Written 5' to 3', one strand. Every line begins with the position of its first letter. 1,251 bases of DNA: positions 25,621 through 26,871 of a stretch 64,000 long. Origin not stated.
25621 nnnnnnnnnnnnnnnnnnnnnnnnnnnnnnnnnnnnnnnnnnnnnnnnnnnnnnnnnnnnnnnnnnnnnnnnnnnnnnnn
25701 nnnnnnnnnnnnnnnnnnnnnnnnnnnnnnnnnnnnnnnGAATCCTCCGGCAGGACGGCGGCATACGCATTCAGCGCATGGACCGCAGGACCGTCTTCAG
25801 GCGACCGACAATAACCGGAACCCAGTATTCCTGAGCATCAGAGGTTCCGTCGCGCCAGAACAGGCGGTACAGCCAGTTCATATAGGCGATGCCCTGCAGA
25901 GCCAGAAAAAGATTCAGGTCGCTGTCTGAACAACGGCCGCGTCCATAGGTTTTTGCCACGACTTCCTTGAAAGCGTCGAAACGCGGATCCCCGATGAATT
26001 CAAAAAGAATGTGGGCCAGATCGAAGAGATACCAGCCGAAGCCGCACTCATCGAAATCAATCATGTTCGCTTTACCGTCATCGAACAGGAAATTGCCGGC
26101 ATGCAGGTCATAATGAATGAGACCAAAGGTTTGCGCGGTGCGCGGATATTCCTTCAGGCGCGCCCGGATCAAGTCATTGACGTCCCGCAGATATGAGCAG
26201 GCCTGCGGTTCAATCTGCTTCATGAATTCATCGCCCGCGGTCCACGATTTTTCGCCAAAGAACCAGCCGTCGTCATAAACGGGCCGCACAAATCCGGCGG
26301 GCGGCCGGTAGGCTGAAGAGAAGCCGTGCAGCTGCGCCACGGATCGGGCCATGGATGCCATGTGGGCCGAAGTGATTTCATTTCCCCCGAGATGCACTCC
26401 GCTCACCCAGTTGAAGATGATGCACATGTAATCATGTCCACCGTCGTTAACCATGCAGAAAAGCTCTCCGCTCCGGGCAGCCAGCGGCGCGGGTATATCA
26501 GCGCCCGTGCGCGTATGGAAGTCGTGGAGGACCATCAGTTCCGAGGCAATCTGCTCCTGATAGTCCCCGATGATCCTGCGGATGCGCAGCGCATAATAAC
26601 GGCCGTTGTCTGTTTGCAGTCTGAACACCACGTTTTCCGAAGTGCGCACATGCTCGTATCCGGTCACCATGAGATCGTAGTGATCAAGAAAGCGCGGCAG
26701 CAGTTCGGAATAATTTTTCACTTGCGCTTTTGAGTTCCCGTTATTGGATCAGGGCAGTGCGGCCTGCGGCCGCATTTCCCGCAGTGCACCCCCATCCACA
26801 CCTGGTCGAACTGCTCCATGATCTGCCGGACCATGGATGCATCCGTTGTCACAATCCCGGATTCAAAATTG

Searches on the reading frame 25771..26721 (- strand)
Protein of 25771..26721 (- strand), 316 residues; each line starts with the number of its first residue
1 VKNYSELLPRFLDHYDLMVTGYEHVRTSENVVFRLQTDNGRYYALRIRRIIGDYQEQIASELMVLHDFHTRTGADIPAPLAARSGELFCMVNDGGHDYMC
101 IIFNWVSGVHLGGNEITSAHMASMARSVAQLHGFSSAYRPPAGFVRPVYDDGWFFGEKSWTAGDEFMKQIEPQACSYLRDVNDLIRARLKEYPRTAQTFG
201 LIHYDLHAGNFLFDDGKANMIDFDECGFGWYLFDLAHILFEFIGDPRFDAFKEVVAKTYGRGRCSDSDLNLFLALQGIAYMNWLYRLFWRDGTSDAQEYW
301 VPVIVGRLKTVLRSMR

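Call 54: search_protein_families(library=pfam, proteins=[window:25771-26721:-])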
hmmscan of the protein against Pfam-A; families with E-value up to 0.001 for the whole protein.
window:25771-26721:- (316 aa): 3 families
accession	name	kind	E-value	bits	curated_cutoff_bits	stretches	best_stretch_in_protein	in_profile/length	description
PF01636.29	APH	-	1.2e-23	84.5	23.2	1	29-261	10-231/239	Phosphotransferase enzyme family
PF19974.5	TCAD9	-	1.2e-05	25.2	40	1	193-237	291-336/429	Ternary complex associated domain 9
PF01633.27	Choline_kinase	-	0.00042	20.2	29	1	105-245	72-210/300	Choline/ethanolamine kinase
